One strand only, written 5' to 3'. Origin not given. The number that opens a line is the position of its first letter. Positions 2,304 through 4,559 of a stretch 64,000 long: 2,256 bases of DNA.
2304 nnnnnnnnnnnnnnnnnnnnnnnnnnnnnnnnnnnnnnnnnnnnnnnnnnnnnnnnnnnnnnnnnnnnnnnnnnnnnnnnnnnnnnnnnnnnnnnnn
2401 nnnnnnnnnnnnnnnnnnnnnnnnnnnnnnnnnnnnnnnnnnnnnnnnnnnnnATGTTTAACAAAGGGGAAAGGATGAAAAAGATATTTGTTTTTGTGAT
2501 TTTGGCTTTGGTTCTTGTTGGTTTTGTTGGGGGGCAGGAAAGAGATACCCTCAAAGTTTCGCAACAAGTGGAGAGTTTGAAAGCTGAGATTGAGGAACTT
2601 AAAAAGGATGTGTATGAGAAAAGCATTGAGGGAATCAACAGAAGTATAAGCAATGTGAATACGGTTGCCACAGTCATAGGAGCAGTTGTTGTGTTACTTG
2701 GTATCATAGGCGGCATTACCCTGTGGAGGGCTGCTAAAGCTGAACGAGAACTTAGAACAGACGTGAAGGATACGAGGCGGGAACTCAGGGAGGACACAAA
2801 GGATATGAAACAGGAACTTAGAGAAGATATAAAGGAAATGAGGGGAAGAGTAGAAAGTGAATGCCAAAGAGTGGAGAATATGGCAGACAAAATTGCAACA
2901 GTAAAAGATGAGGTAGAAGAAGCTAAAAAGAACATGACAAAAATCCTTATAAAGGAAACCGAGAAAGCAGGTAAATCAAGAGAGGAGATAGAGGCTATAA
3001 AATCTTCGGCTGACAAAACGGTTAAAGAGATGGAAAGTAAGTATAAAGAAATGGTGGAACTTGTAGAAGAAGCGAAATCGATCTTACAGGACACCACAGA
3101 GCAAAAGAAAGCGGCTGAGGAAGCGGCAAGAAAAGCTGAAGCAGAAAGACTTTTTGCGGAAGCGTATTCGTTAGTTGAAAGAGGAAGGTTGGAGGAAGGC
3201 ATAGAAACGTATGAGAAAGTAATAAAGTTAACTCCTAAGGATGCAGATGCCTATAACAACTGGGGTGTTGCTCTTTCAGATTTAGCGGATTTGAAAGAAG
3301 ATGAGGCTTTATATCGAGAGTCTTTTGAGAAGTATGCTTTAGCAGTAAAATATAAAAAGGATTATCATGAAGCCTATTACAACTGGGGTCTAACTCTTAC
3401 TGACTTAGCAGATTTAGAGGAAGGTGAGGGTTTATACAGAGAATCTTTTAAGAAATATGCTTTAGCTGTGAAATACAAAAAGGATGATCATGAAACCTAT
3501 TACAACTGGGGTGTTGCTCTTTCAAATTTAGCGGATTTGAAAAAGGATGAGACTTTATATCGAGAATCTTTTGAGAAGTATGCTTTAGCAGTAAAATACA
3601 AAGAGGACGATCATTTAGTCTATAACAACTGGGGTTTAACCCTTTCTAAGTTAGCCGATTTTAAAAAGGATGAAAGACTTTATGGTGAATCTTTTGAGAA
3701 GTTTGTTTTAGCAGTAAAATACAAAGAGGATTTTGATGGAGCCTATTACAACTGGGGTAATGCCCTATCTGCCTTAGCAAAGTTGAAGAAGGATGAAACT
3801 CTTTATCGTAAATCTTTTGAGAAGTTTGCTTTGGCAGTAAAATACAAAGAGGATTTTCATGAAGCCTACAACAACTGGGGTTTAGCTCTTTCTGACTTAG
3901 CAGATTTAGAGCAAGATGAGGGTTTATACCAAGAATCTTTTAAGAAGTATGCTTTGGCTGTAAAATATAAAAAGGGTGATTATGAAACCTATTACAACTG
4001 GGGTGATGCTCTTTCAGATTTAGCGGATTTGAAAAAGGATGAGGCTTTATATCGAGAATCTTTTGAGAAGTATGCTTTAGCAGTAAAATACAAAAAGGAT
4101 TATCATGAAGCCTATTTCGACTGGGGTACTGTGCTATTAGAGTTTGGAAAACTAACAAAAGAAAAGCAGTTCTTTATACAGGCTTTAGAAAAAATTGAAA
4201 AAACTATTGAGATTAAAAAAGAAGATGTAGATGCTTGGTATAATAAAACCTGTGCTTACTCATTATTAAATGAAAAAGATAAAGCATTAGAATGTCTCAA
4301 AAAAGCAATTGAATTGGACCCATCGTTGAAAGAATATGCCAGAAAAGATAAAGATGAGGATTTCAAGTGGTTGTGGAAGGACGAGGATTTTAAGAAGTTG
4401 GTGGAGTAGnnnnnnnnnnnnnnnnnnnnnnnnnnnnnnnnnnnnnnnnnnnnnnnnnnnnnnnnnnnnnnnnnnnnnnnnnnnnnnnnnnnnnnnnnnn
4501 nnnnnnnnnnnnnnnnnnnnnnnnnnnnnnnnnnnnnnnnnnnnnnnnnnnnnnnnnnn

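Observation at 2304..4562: Repeat-protein gene (8 x 40-aa units, coiled-coil, TM anchor) bracketed by ~100-nt direct repeats and REP hairpins on both sides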

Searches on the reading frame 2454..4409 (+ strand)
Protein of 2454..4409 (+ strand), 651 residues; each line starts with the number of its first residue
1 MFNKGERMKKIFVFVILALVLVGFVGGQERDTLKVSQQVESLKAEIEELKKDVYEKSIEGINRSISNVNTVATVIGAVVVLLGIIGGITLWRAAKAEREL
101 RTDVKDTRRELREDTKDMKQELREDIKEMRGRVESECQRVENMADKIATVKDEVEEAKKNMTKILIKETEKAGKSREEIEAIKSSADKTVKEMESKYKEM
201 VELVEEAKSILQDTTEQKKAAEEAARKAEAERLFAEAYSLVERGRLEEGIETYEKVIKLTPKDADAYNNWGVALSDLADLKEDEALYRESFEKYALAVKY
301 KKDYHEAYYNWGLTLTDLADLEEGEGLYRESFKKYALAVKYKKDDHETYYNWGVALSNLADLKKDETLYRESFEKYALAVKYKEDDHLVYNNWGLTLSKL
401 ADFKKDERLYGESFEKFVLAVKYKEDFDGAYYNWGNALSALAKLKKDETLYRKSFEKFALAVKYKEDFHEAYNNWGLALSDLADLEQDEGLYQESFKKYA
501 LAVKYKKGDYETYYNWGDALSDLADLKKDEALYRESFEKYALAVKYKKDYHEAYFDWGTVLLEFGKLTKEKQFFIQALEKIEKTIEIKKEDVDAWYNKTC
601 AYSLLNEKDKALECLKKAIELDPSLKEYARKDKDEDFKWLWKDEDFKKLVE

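Call 11: search_protein_families(library=pfam, proteins=[window:2475-4409:+], max_evalue=0.1)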
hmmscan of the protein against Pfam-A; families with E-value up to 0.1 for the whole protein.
window:2475-4409:+ (644 aa): 22 families
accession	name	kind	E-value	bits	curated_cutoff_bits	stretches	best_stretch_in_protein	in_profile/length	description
PF13414.12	TPR_11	-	3.9e-20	71.7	26.8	2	232-267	3-38/42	TPR repeat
PF13181.12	TPR_8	-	1.3e-10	41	25.7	2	586-617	2-33/34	Tetratricopeptide repeat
PF00515.34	TPR_1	-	5.7e-10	39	27.8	1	585-617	1-33/34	Tetratricopeptide repeat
PF07719.23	TPR_2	-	7.1e-08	32.4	27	2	586-617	2-33/34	Tetratricopeptide repeat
PF13374.12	TPR_10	-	1.6e-07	31.6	27.5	1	257-287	2-32/42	Tetratricopeptide repeat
PF13431.12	TPR_17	-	1.4e-06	28.5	24.4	2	245-274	1-30/34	Tetratricopeptide repeat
PF13424.12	TPR_12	-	1.7e-05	25.4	30.1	1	546-615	5-75/77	Tetratricopeptide repeat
PF06103.16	DUF948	-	0.00013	22.5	37.2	1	67-149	5-86/89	Bacterial protein of unknown function (DUF948)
PF13428.12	TPR_14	-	0.0004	21.2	23.5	1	226-263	4-41/44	Tetratricopeptide repeat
PF22779.3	OB_SHLD2_2nd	-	0.00042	20.6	27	0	404-440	27-63/82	Shieldin complex subunit 2, second OB fold domain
PF14559.12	TPR_19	-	0.0005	20.8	25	0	569-621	9-61/68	Tetratricopeptide repeat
PF13432.12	TPR_16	-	0.00051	20.9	32.7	1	227-282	1-56/65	Tetratricopeptide repeat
PF03650.18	MPC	-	0.00075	20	27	0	343-360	22-39/110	Mitochondrial pyruvate carriers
PF13371.12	TPR_9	-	0.0031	17.9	35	0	570-617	14-61/73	Tetratricopeptide repeat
PF23996.1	DUF7314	-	0.004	17.8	27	0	61-99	48-86/87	Domain of unknown function (DUF7314)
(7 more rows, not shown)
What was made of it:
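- On TPR repeat proteins (Pfam clan TPR): TPR_11 scores 71.7 bits against 26.8, and TPR_8, TPR_1 and TPR_2 are above cut-off (call 11).
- Protein identity: Pfam TPR_11 at 3.9e-20 and other TPR models (call 11).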

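Call 14: find_encoding_contigs(protein=window:2454-4409:+, flank=10000, max_places=10)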
Protein window:2454-4409:+ (651 aa): no gene with exactly this product is on record in the collection.

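Call 15: find_homologous_proteins(query=window:2475-4409:+)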
Query window:2475-4409:+ (644 aa): 491 proteins with E <= 0.001 among 8000 candidates; the best 120 are listed.
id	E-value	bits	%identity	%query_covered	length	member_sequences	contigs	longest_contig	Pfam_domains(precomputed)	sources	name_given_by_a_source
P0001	1.3e-266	904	61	56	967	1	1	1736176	PF12706.14,PF13414.13,PF23023.2,PF06552.19,PF00753.34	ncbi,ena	-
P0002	1.7e-180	620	51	63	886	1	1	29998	PF16826.11,PF13431.13,PF13414.13,PF13374.13,PF24575.2,PF00515.35,PF13424.13,PF06552.19,PF13181.13,PF11686.14,PF07719.24,PF20308.5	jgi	-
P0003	6.4e-162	558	49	57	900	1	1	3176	PF16826.11,PF02259.30,PF13431.13,PF13414.13,PF13289.13,PF06552.19,PF20308.5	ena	-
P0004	4.8e-152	526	38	81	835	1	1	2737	PF16826.11,PF13414.13,PF06552.19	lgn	-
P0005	1.0e-135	472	39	54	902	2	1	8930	PF24575.2,PF13414.13,PF06552.19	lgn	-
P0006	6.9e-127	443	43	61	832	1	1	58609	PF13431.13,PF13414.13,PF09548.16,PF06552.19,PF07719.24,PF13374.13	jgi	jgi:tetratricopeptide (TPR) repeat protein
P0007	8.8e-125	436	39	82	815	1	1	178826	PF16826.11,PF02259.30,PF13431.13,PF13414.13,PF13289.13,PF09548.16,PF06552.19,PF20308.5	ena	-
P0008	1.9e-121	425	44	57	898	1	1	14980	PF16826.11,PF13431.13,PF13414.13,PF25064.2,PF13374.13,PF02259.30,PF18288.7,PF13289.13,PF09548.16,PF06552.19,PF11686.14,PF07719.24,PF20308.5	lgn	-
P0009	5.0e-118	413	47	56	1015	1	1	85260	PF25238.2,PF13431.13,PF13414.13,PF13374.13,PF20308.5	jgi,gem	-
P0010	9.6e-113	396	42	63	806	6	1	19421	PF16826.11,PF02259.30,PF13431.13,PF13414.13,PF13289.13,PF21033.5,PF13428.13,PF06552.19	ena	-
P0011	3.8e-109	384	39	72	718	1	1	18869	PF02259.30,PF13431.13,PF13414.13,PF13371.13,PF13289.13,PF09548.16,PF06552.19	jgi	-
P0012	2.6e-107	378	44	40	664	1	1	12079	PF13431.13,PF13414.13,PF00515.35,PF13424.13,PF06552.19,PF07719.24,PF13374.13,PF20308.5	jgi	jgi:tetratricopeptide (TPR) repeat protein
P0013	9.1e-107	376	42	54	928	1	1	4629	PF24575.2,PF12862.14,PF13414.13,PF21325.4,PF09548.16,PF13428.13,PF06552.19,PF20308.5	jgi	jgi:tetratricopeptide (TPR) repeat protein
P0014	4.8e-106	374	34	54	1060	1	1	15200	PF13431.13,PF13414.13,PF13424.13,PF21033.5,PF13432.13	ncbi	-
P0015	5.1e-106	374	38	62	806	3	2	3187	PF24575.2,PF16826.11,PF02259.30,PF13431.13,PF13414.13,PF13289.13,PF13432.13,PF04542.21,PF06552.19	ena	-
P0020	3.3e-103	364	40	63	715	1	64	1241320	PF24575.2,PF16826.11,PF02259.30,PF13431.13,PF13414.13,PF13289.13,PF13424.13,PF21033.5,PF06552.19,PF07719.24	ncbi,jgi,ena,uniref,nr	ncbi:SIR2 family protein [Porphyromonas endodontalis]|uniref:SIR2 family protein n=2 Tax=Porphyromon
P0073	2.3e-81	292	42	62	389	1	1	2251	PF13431.13,PF13414.13,PF13371.13,PF00515.35,PF13428.13,PF13181.13,PF07719.24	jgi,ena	-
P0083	4.0e-77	278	40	59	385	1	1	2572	PF13431.13,PF13414.13,PF00515.35,PF13181.13,PF07719.24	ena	-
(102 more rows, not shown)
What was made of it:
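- Closest known: TPR proteins with extended units. Same: The same 41-aa units occur in hundreds of proteins, where they are fused to SIR2_2, MBL-fold, ParA-like or AAA domains (call 15).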

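Call 16: find_encoding_contigs(protein=window:2475-4409:+, flank=10000, max_places=10)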
Protein window:2475-4409:+ (644 aa): no gene with exactly this product is on record in the collection.
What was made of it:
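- The exact 644-aa product is not on record in any other assembly (calls 14, 16), so the copy number rests on this one assembly. The exact protein is not on record elsewhere (calls 14, 16).
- Tried and rejected: Nothing was on record for either start codon (calls 14, 16).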

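Call 26: find_encoding_contigs(protein=P0073, flank=10000)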
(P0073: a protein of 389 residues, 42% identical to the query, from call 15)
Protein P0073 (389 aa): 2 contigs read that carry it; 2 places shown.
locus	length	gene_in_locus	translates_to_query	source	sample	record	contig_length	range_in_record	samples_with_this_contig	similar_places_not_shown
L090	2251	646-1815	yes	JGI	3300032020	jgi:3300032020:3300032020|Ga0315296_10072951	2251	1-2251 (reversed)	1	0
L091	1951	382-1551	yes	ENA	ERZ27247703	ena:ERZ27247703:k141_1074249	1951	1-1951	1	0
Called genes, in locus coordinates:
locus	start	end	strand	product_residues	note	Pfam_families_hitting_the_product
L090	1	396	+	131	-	?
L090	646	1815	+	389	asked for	PF13414:TPR_11 (faint), PF07719:TPR_2 (faint), PF13181:TPR_8 (faint), PF13431:TPR_17 (faint), PF13428:TPR_14 (faint), PF13371:TPR_9 (faint), PF00515:TPR_1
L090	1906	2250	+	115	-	?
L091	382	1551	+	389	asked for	PF13414:TPR_11 (faint), PF07719:TPR_2 (faint), PF13181:TPR_8 (faint), PF13431:TPR_17 (faint), PF13428:TPR_14 (faint), PF13371:TPR_9 (faint), PF00515:TPR_1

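Call 27: find_encoding_contigs(protein=P0083, flank=10000)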
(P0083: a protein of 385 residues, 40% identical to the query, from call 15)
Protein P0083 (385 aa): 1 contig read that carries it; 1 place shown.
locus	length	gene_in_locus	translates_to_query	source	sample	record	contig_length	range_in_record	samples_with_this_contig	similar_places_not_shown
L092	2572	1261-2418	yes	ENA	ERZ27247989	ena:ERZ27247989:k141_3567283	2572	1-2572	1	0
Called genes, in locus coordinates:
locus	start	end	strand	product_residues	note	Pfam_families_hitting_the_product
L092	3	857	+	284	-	?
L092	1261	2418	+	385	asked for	PF00515:TPR_1 (faint), PF07719:TPR_2 (faint), PF13181:TPR_8 (faint), PF13414:TPR_11 (faint), PF13431:TPR_17 (faint)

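Call 43: find_encoding_contigs(protein=P0001, flank=6000, max_places=3)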
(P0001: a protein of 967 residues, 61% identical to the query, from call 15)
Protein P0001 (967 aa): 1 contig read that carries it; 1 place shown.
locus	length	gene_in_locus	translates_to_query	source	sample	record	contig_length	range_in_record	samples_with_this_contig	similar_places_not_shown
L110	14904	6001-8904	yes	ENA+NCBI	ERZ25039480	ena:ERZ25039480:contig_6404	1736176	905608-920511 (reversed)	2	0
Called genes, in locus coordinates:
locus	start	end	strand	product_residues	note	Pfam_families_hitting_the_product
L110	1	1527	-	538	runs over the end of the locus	PF02142:MGS, PF01808:AICARFT_IMPCHas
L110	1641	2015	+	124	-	PF04126:Cyclophil_like, PF18050:Cyclophil_like2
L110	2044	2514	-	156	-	PF00027:cNMP_binding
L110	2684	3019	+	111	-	-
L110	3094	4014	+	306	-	-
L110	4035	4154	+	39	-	-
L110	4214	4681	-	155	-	PF00027:cNMP_binding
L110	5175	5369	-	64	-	PF02452:PemK_toxin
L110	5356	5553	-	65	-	PF10047:DUF2281 (weak)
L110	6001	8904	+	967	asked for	PF13414:TPR_11 (faint), PF06552:TOM20_plant (faint), PF00753:Lactamase_B, PF12706:Lactamase_B_2 (weak), PF23023:Anti-Pycsar_Apyc1 (weak)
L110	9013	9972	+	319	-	-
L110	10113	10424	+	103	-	-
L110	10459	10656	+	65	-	PF17283:Zn_ribbon_SprT (weak)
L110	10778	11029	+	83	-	-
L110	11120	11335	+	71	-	-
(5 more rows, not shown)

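Call 59: search_protein_families(library=padloc, proteins=[window:2475-4409:+, P0073, P0001, P0020], max_evalue=0.01)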
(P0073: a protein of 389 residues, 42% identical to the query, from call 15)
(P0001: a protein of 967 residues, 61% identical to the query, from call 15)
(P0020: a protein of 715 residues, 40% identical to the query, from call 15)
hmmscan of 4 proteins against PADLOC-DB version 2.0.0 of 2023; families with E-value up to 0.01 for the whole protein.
window:2475-4409:+ (644 aa): 4 families
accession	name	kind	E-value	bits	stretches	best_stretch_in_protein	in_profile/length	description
PDLC00635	ZorA2|ZorA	-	0.0002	18.5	1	66-221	95-247/505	MotA/ExbB/TolQ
PDLC02740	PbeC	-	0.00047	17.1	1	92-229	186-327/648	PbeC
PDLC03841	LeoBC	-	0.0031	14.7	0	54-188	454-597/601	-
PDLC00648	ZorA3|ZorA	-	0.0079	13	0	87-226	281-532/692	MotA/ExbB/TolQ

P0073 (389 aa): 0 families

P0001 (967 aa): 1 family
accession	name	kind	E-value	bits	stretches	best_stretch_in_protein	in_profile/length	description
PDLC01101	PrimPol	-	6.9e-05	19.7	0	340-442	36-124/490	adaptation polymerase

P0020 (715 aa): 8 families
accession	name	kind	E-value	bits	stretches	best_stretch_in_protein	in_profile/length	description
PDLC00407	ThsA1|ThsA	-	5e-20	69.6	1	116-238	106-225/478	STALD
PDLC00409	ThsA1|ThsA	-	4.5e-16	57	1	116-235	107-223/242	STALD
PDLC03856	LmuA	-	2.9e-15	54.4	1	8-309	8-309/433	-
PDLC04968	PDC-S25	-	1.7e-09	35.2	1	116-221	143-241/517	-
PDLC04967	PDC-S25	-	2.5e-07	28.1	1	101-217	134-247/528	-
PDLC00412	ThsA1|ThsA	-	0.00011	19.5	1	191-235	12-56/314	STALD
PDLC04087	SIR2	-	0.0049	13.8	0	113-133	132-152/343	-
PDLC04082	SIR2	-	0.0054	13.7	0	114-131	129-146/345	-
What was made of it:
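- On Known anti-phage defence systems (PADLOC): Only weak coiled-coil matches, E >= 2e-4 to ZorA/PbeC (call 59).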

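Call 60: search_protein_families(library=ncbifam, proteins=[window:2475-4409:+, P0073], max_evalue=0.01)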
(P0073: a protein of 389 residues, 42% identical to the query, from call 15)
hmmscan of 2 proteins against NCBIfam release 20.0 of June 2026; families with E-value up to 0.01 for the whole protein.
window:2475-4409:+ (644 aa): 8 families
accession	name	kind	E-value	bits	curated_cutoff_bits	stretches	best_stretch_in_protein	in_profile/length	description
NF047558.1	TPR_END_plus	domain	6.5e-20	70.8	32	1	587-644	1-56/56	TPR end-of-group domain-containing protein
NF040959.1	MamA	equivalog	1e-11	44.6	200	2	482-619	50-173/204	magnetosome protein MamA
TIGR02521.1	type_IV_pilW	equivalog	1.6e-09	37.7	154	1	209-322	53-159/234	type IV pilus biogenesis/stability protein PilW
TIGR02552.1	LcrH_SycD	equivalog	9.4e-08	31.9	104.8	0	221-313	16-101/136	SycD/LcrH family type III secretion system chaperone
NF033920.0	C39_PA2778_fam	equivalog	1.2e-06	28.1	150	0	210-280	175-247/255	PA2778 family cysteine peptidase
NF047507.1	TPR_BatC_Lepto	exception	2.9e-05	23.6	175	1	525-624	39-134/214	TPR repeat-containing protein BatC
TIGR04527.1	mycoplas_twoTM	subfamily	0.00011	22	125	1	63-209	11-135/248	MG_279/MG_280 family protein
NF007296.1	PRK09774.1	equivalog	0.0009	18.5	385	1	22-107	39-117/313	ferric citrate uptake sigma factor regulator FecR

P0073 (389 aa): 13 families
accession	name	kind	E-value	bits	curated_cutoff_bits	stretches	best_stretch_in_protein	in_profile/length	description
NF047558.1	TPR_END_plus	domain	1e-23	83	32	1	334-389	1-56/56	TPR end-of-group domain-containing protein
NF040959.1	MamA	equivalog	5.6e-09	35.7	200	2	150-262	79-185/204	magnetosome protein MamA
TIGR02521.1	type_IV_pilW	equivalog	2.7e-08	33.6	154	1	174-309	30-153/234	type IV pilus biogenesis/stability protein PilW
NF033920.0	C39_PA2778_fam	equivalog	2.7e-07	30.3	150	1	137-233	150-248/255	PA2778 family cysteine peptidase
NF011045.0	PRK14475.1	equivalog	8e-05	22.9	211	1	66-128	16-80/169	F0F1 ATP synthase subunit B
TIGR02917.1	PEP_TPR_lipo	equivalog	8.5e-05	20.6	312.2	1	274-367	142-228/899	XrtA/PEP-CTERM system TPR-repeat protein PrsT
TIGR02552.1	LcrH_SycD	equivalog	9.4e-05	22.2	104.8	1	307-369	61-123/136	SycD/LcrH family type III secretion system chaperone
TIGR03302.1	OM_YfiO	subfamily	9.8e-05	21.9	81.4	1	138-240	28-139/239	outer membrane protein assembly factor BamD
NF033762.1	social_mot_Tgl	equivalog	0.00019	20.8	225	0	145-217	101-178/252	social motility TPR repeat lipoprotein Tgl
NF038346.1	FtsX_actino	exception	0.0013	18.1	250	1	61-138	15-95/308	permease-like cell division protein FtsX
NF006611.0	PRK09173.1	equivalog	0.0029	17.6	195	1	89-141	30-83/159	F0F1 ATP synthase subunit B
NF033175.1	fuso_auto_Nterm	subfamily_domain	0.003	17.6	55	0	9-61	24-77/120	autotransporter-associated N-terminal domain-containing protein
NF008391.2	PRK11189.1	equivalog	0.0095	15.5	250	0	280-365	88-166/297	lipoprotein NlpI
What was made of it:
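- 4233..4406 (+): Last canonical TPR plus the TPR end-of-group cap (....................). NCBIfam NF047558 70.8 bits against a cut-off of 32 (call 60).
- On TPR end-of-group domain (NCBIfam NF047558): 70.8 bits against 32, residues 587-644 (call 60).
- TPR_END_plus scores 70.8 bits (call 60).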

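Call 83: predict_structure(alignment_id=A3)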
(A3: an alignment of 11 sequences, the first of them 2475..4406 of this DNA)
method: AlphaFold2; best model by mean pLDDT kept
length: 644 residues; sequences in the alignment: 11
mean_pLDDT: 81.1   pTM: 0.67
mean pLDDT of the five models: 81.1, 80.2, 79.6, 78.5, 77.1
residues with pLDDT >= 90: 383; 70-90: 48; 50-70: 141; < 50: 72
segments of 3 or more residues with pLDDT < 50: 1-25, 64-105
pLDDT, mean of each block of 10 residues (from residue 1): 36 34 47 56 56 54 47 37 41 44 50 57 61 60 61 58 53 59 61 61 67 74 83 90 96 95 98 95 98 97 98 93 98 97 98 96 98 98 98 97 98 98 98 98 98 98 98 98 98 98 97 97 97 98 97 96 96 98 95 94 95 92 74 87 87
secondary structure, 60 per line:
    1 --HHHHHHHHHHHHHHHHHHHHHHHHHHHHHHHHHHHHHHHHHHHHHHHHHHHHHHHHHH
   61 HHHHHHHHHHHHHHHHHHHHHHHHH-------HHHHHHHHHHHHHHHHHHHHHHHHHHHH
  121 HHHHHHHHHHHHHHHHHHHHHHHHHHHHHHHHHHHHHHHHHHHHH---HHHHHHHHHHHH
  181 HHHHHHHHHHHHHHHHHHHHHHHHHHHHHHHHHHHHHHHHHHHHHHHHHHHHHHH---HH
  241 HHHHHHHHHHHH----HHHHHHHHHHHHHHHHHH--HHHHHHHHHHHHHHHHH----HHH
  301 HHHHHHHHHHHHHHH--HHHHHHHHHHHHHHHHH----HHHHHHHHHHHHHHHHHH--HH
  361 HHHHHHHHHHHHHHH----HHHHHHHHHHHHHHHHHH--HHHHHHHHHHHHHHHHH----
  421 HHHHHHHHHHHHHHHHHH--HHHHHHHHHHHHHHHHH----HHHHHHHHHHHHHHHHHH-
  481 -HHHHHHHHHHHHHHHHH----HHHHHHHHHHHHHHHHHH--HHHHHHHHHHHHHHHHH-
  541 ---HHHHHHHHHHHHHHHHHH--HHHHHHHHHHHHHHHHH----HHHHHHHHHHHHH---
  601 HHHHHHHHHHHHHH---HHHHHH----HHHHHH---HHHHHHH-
elements in order: H3-85 H93-165 H169-235 H239-252 H257-274 H277-293 H298-315 H318-334 H339-356 H359-375 H380-397 H400-416 H421-438 H441-457 H462-479 H482-498 H503-520 H523-539 H544-561 H564-580 H585-597 H601-614 H618-623 H628-633 H637-643
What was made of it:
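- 2751..3179 (+): Long helical or coiled-coil region (aa 93-235). AF2 helices 93-165 and 169-235 at moderate confidence (call 83).
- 3249..4109 (+): Seven 123-nt (41-aa) extended-TPR units W1-W7. AF2 pLDDT >95, with helices of 18 and 17 residues per unit (call 83).
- On TPR repeat proteins (Pfam clan TPR): AF2 gives pLDDT >95 for residues about 230-620, with 18+17-residue helix pairs per 41-aa unit (call 83).
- AF2 gives a regular superhelix (call 83).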
